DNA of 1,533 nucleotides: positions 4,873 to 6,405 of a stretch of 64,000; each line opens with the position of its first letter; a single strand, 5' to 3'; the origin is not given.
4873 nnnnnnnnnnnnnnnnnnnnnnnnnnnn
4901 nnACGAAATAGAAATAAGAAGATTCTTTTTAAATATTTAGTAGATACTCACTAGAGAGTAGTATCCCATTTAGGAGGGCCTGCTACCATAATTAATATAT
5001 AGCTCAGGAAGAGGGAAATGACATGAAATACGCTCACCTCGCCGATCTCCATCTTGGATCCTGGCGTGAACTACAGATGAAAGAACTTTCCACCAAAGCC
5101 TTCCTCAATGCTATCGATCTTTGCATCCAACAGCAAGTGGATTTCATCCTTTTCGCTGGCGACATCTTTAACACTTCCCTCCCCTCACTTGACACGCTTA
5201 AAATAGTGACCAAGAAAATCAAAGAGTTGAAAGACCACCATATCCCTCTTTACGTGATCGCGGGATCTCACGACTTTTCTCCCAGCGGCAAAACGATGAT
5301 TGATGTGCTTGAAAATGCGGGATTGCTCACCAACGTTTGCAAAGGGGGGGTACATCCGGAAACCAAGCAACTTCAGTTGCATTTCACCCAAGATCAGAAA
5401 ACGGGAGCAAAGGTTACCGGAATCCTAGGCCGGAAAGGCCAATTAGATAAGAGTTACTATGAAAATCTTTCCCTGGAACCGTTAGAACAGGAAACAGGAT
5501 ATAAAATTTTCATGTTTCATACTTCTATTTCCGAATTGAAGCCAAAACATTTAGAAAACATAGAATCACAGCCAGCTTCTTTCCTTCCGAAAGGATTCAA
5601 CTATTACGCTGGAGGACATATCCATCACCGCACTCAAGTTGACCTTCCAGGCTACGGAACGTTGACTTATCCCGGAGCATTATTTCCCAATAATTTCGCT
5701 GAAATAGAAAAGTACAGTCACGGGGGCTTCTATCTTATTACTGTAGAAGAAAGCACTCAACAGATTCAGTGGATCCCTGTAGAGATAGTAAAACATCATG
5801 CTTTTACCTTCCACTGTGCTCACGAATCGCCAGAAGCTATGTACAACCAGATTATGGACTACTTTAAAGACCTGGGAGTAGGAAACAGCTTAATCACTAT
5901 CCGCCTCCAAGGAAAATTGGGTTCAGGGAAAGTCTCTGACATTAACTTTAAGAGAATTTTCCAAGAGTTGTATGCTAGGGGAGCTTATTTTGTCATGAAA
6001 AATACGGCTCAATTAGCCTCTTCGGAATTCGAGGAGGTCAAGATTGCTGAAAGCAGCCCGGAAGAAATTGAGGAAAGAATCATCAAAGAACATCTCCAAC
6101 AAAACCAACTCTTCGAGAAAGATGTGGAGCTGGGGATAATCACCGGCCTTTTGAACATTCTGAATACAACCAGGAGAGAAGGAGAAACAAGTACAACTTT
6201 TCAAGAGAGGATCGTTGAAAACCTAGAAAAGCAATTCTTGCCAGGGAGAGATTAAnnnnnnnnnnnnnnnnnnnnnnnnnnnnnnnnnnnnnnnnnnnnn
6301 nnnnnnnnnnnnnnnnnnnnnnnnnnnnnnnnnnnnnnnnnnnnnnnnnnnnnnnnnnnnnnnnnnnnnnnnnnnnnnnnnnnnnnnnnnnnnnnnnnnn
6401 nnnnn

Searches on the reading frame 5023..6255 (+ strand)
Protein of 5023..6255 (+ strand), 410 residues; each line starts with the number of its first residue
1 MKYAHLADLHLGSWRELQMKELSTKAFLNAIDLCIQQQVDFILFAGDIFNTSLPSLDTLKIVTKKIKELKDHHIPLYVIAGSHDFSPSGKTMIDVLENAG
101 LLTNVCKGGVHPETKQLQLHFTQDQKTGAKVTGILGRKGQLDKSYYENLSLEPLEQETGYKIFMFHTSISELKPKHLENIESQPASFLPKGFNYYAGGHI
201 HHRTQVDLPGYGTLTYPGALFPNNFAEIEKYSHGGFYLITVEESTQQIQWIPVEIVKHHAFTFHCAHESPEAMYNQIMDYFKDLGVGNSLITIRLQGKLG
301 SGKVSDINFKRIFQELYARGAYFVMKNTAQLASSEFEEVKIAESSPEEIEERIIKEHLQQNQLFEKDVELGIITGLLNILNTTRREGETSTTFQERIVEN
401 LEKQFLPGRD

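Call 34: search_protein_families(library=pfam, proteins=[window:5023-6255:+], max_evalue=0.00001)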
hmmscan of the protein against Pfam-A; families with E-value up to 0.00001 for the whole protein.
window:5023-6255:+ (410 aa): 2 families
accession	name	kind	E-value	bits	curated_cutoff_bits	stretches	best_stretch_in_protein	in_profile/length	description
PF00149.33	Metallophos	-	4.5e-13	50.5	21.5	1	1-202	1-190/191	Calcineurin-like phosphoesterase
PF12850.12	Metallophos_2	-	3.7e-06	27.5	27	0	1-227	1-142/154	Calcineurin-like phosphoesterase superfamily domain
